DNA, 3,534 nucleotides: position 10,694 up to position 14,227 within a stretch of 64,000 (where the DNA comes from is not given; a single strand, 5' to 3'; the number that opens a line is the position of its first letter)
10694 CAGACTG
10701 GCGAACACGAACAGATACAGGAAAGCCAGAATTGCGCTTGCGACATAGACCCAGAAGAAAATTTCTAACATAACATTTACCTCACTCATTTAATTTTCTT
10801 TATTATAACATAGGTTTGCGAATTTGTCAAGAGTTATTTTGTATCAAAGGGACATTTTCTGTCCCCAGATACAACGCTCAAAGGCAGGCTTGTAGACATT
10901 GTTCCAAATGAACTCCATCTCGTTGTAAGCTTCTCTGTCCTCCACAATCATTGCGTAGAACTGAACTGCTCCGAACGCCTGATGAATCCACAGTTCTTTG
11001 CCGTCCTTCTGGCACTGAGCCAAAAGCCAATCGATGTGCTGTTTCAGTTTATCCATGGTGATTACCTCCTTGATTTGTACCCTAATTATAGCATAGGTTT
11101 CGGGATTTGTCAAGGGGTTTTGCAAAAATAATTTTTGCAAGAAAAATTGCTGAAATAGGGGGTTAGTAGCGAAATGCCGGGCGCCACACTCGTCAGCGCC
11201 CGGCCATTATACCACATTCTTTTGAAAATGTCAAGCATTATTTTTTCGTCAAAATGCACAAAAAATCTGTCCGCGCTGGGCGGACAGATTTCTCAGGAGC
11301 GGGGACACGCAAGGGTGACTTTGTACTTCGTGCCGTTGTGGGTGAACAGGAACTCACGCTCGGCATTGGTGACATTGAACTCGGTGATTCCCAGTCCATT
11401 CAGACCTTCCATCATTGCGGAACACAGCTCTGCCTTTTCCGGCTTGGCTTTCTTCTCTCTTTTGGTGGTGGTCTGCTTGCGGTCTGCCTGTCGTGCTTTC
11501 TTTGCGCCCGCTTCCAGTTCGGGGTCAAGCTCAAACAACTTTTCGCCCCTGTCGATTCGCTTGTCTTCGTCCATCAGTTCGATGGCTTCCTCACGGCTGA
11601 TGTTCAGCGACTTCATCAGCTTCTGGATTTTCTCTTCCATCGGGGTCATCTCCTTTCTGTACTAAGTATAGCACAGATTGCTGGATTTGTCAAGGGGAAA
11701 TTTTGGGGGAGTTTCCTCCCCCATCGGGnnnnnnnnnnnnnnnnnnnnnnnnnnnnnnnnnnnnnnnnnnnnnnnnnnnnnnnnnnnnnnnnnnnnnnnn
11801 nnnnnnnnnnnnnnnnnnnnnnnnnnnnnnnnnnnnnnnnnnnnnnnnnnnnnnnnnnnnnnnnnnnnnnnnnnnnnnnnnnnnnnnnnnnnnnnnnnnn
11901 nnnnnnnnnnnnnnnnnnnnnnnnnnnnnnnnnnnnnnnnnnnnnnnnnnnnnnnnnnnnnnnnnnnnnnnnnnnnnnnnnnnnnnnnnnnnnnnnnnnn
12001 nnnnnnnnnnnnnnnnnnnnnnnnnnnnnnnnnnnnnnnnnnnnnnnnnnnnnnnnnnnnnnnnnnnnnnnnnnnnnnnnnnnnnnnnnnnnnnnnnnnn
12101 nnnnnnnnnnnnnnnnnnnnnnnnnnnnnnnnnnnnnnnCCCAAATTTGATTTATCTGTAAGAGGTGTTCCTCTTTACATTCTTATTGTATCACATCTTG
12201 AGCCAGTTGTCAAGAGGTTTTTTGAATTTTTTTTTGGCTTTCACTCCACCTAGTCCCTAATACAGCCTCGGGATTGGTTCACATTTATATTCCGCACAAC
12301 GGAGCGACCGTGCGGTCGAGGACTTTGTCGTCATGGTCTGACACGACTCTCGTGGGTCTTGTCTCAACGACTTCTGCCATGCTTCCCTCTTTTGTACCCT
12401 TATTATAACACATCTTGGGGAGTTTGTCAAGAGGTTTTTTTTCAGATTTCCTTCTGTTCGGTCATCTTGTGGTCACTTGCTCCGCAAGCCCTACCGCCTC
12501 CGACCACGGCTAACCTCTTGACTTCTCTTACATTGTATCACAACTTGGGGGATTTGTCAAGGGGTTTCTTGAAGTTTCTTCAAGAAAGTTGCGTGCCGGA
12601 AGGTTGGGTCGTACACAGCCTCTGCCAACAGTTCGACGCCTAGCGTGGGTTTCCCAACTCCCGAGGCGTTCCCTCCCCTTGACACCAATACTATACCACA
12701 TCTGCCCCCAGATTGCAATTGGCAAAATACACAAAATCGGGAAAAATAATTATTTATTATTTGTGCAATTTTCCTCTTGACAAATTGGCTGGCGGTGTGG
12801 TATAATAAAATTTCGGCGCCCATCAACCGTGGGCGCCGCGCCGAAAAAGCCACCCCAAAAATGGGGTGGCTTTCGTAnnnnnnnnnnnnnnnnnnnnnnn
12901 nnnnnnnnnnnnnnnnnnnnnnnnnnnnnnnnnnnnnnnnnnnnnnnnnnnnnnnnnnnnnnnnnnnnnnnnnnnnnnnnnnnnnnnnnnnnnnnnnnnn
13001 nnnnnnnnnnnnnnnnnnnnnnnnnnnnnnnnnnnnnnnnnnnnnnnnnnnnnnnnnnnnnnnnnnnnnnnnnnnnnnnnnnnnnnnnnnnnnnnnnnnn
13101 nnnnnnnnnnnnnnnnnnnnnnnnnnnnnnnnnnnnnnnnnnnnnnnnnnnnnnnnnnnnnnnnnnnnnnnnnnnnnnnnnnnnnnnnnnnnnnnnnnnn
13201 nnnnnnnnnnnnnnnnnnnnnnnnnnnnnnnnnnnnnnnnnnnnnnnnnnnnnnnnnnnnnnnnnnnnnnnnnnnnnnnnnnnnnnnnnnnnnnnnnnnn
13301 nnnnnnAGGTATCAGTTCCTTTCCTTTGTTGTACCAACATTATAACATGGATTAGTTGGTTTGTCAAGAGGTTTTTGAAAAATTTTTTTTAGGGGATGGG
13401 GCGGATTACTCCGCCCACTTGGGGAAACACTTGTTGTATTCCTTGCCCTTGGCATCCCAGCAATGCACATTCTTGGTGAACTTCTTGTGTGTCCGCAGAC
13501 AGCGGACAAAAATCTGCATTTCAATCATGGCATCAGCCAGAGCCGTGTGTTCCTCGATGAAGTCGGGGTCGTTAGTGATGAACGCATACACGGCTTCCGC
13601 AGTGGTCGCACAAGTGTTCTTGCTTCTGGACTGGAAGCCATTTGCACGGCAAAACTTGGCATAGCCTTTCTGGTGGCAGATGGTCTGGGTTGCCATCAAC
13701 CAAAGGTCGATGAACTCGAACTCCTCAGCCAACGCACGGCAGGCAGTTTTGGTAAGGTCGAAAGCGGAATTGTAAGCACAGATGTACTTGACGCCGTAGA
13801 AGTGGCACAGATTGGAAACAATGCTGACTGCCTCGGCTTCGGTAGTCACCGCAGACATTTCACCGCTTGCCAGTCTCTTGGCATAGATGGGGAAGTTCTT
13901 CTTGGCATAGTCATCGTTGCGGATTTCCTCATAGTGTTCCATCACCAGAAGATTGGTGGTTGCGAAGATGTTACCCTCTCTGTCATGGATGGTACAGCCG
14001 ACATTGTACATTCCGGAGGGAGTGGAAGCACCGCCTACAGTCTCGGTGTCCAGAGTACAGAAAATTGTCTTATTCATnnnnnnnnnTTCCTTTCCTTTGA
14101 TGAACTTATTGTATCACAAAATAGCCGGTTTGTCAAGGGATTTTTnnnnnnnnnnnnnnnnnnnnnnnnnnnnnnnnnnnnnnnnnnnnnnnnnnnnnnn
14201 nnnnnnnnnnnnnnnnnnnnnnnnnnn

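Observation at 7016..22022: Early-gene set enriched for nucleotide-pool enzymes: FolD, nucleoside 2-deoxyribosyltransferase, 5'(3')-deoxyribonucleotidase, HD phosphohydrolase, DEDDh exonuclease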

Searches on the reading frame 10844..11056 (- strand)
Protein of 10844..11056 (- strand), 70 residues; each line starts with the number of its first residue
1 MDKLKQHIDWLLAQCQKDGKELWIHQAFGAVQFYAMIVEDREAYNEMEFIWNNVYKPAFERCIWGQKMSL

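Call 107: search_protein_families(library=pfam, proteins=[window:10844-11056:-], max_evalue=0.01)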
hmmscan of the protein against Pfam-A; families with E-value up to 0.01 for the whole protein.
window:10844-11056:- (70 aa): 0 families

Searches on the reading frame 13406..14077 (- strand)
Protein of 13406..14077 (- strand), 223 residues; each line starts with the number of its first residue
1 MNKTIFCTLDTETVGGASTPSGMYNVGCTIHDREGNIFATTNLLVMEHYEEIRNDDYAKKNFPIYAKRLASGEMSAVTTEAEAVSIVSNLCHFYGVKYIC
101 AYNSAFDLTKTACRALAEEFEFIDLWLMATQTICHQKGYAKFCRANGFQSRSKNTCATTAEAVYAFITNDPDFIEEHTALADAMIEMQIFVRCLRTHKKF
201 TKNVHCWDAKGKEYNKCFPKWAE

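Call 5: search_protein_families(library=pfam, proteins=[window:13406-14077:-], max_evalue=0.01)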
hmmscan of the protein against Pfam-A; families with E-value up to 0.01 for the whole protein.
window:13406-14077:- (223 aa): 0 families

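Call 6: search_protein_families(library=phrogs, proteins=[window:13406-14077:-], max_evalue=0.001)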
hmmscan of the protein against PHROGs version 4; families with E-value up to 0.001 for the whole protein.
window:13406-14077:- (223 aa): 1 family
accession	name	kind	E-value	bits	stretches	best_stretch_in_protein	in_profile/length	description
phrog_20187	-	unknown function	1.6e-30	107.6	1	3-210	7-249/272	-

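Call 17: search_solved_structures(query=window:13406-14077:-, max_evalue=10, show_alignments=2)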
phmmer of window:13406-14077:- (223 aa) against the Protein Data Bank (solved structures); distinct sequences matched with E-value up to 10: 2.
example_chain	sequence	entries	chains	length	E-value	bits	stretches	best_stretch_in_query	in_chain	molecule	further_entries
3uie_A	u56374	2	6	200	1.1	12.5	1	86-146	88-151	Adenylyl-sulfate kinase 1, chloroplastic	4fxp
3e98_A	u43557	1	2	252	2.2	11.6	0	146-181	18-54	GAF Domain of Unknown Function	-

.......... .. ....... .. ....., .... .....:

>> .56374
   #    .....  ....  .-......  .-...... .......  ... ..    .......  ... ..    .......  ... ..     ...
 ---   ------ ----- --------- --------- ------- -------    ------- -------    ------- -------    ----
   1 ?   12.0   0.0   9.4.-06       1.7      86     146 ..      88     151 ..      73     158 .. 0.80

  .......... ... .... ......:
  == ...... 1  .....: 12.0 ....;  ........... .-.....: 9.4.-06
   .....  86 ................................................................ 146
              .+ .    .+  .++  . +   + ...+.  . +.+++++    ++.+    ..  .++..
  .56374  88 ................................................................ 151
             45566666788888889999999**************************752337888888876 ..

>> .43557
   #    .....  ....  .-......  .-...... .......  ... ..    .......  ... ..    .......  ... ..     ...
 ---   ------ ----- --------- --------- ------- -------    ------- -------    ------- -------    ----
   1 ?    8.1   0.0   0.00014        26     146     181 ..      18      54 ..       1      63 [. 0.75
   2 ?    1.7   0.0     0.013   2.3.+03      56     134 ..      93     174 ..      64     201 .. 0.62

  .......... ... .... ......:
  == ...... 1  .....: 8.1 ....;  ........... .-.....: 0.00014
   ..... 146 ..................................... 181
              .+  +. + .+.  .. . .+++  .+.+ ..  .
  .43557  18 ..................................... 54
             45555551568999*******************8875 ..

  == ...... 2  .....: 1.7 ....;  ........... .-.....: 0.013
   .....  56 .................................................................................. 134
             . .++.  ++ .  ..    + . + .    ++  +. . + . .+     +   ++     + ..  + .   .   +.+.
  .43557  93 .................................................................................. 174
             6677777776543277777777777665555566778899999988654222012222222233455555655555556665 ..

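Call 31: search_protein_families(library=ncbifam, proteins=[window:13406-14077:-], max_evalue=0.01)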
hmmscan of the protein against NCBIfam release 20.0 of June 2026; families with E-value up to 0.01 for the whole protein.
window:13406-14077:- (223 aa): 0 families

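Call 38: search_protein_representatives(protein=window:13406-14077:-)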
Query: 223 residues. Proteins with E-value up to 0.001 (for the whole library): 905; up to 1e-10: 469; up to 1e-30: 15. The best 150 are listed.
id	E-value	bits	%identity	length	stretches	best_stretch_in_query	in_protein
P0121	1.0e-74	267.7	55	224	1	3-221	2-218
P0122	4.1e-69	249.4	56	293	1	4-208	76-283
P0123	3.8e-62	226.6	47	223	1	1-211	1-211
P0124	1.7e-59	218.0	49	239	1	2-222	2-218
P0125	7.4e-59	215.8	48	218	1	3-212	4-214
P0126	5.7e-57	209.7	68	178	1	1-136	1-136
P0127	6.2e-55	203.0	46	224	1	2-212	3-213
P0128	1.4e-51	192.0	69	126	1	2-125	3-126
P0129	4.7e-46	174.0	54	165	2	112-219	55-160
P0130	1.6e-40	155.9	69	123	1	130-223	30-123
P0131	2.0e-39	152.3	40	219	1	2-206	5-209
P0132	1.8e-37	145.9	72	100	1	3-99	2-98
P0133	6.0e-36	141.0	38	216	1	1-211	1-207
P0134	8.1e-36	140.5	55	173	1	1-117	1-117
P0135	9.9e-36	140.2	65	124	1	125-221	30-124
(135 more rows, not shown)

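Call 40: search_solved_structures(query=A1, max_evalue=1, show_alignments=2)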
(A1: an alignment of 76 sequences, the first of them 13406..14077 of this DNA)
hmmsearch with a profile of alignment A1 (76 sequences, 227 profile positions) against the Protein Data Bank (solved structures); distinct sequences matched with E-value up to 1: 9.
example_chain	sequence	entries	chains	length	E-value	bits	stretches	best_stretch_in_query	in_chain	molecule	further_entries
2p1j_A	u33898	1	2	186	0.024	17.3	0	81-140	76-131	DNA polymerase III polC-type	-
8h18_A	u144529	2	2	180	0.1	15.2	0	99-122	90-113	DnaQ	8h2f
8kel_A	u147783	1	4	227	0.16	14.6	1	9-78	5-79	Exodeoxyribonuclease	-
8ken_B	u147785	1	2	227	0.17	14.5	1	9-71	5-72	Exodeoxyribonuclease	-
4h8k_A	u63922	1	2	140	0.34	13.5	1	26-79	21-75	Ribonuclease H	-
3u3g_D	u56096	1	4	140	0.45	13.1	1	26-79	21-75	Ribonuclease H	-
4fzx_C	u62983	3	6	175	0.49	13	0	93-115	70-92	Exodeoxyribonuclease 10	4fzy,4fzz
1j53_A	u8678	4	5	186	0.87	12.2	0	88-143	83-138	DNA polymerase III, epsilon chain | DNA polymerase III epsilon subunit | DNA POLYMERASE III SUBUNIT EPSILON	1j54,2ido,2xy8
2gui_A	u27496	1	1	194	0.91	12.1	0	88-143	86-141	DNA polymerase III epsilon subunit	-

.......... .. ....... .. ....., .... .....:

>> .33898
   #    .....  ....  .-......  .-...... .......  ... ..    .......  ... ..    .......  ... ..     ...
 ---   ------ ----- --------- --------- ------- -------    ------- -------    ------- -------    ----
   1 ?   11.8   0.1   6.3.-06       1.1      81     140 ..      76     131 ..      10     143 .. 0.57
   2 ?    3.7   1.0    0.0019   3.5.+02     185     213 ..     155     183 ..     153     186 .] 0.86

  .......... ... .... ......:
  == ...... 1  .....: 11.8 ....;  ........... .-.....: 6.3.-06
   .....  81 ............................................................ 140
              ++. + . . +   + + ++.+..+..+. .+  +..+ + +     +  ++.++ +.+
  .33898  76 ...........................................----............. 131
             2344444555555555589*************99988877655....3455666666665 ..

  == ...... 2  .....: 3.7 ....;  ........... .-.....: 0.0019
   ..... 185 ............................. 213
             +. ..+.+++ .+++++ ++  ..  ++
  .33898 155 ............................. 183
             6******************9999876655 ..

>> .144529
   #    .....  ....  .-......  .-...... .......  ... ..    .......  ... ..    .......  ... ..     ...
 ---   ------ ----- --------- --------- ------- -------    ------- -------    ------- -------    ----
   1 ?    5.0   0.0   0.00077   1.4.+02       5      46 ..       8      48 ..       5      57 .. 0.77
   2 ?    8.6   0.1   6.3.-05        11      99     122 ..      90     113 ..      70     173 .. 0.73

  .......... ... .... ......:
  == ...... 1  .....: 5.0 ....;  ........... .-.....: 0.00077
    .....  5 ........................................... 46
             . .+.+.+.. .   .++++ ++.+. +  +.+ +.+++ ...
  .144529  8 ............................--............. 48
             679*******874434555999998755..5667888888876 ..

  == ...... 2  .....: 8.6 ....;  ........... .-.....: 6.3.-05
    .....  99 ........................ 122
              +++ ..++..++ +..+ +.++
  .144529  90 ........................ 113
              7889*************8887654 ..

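Call 46: predict_structure(alignment_id=A1)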
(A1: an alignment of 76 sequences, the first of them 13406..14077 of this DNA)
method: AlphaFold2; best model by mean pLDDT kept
length: 223 residues; sequences in the alignment: 76
mean_pLDDT: 95.2   pTM: 0.92
mean pLDDT of the five models: 95.2, 95.1, 95.0, 94.9, 94.3
residues with pLDDT >= 90: 200; 70-90: 19; 50-70: 4; < 50: 0
segments of 3 or more residues with pLDDT < 50: none
pLDDT, mean of each block of 10 residues (from residue 1): 94 94 98 98 97 91 95 98 98 98 97 98 98 96 97 95 98 95 98 97 90 76 77
secondary structure, 60 per line:
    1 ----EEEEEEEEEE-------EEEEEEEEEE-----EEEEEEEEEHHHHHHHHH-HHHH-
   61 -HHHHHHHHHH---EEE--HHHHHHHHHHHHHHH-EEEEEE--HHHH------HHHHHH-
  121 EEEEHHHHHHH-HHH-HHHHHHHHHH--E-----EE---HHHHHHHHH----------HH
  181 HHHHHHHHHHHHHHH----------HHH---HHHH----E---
elements in order: E5-14 E22-31 E37-45 H46-54 H56-59 H62-71 E75-77 H80-94 E96-101 H104-107 H114-119 E121-124 H125-131 H137-146 H160-168 H179-195 H212-215

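Call 49: fold_search(model_id=the predicted structure, library=pdb)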
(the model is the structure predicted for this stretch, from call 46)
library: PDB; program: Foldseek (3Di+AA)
matches with E <= 10: 882; with E <= 0.001: 45
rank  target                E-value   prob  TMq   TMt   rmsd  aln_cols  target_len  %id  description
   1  5iud_G                6.1e-05  1.00  0.45  0.14   9.5       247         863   10  Human DNA polymerase alpha in binary complex with a DNA:DNA template-primer (released 2016-04-13)
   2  8d96_C                1.3e-04  1.00  0.45  0.13   9.5       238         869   12  Human DNA polymerase alpha/primase elongation complex I bound to primer/template (released 2023-04-19)
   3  8zef_A                1.4e-04  1.00  0.47  0.14   7.0       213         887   14  Crystal structure of Staphylococcus aureus DinG protein in complex with ssDNA and Ca2+ (released 2025-05-21)
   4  5iud_J                1.5e-04  1.00  0.47  0.14   9.4       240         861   11  Human DNA polymerase alpha in binary complex with a DNA:DNA template-primer (released 2016-04-13)
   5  7k05_A                1.6e-04  1.00  0.53  0.59   6.7       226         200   11  Crystal structures and ribonuclease activity of the Flavivirus host factor ERI3 that is involved in viral RNA synthesi (released 2021-10-06)
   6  4q5v_A                1.9e-04  1.00  0.46  0.14   9.3       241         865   11  Crystal structure of the catalytic core of human DNA polymerase alpha in ternary complex with an RNA-primed DNA templa (released 2014-11-26)
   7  8g99_A                2.9e-04  1.00  0.42  0.11   9.8       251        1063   10  Partial auto-inhibitory complex of Xenopus laevis DNA polymerase alpha-primase (released 2023-04-12)
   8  6j7z_B                3.1e-04  1.00  0.47  0.56   5.9       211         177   16  Human mitochondrial Oligoribonuclease in complex with RNA (released 2019-08-28)
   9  5iud_A                3.1e-04  1.00  0.46  0.14   9.4       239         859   11  Human DNA polymerase alpha in binary complex with a DNA:DNA template-primer (released 2016-04-13)
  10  7tqp                  3.2e-04  1.00  0.47  0.48   7.4       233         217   11  Structure of human TREX1 (released 2022-08-03)
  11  8hcc_C                3.4e-04  1.00  0.44  0.44   7.0       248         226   12  Crystal structure of mTREX1-RNA product complex (AMP) (released 2023-11-08)
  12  8d9d_C                3.4e-04  1.00  0.42  0.11   9.9       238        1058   11  Human DNA polymerase-alpha/primase elongation complex II bound to primer/template (released 2023-04-19)
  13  5iud_D                3.9e-04  1.00  0.40  0.13  10.3       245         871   10  Human DNA polymerase alpha in binary complex with a DNA:DNA template-primer (released 2016-04-13)
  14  8h18                  4.1e-04  1.00  0.46  0.58   6.0       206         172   12  Crystal structure of DnaQ domain of Streptococcus thermophilus strain DGCC 7710 (released 2023-09-13)
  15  7lpz_A                4.4e-04  1.00  0.54  0.59   5.7       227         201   10  Crystal structures and ribonuclease activity of the Flavivirus host factor ERI3 that is involved in viral RNA synthesi (released 2022-02-16)
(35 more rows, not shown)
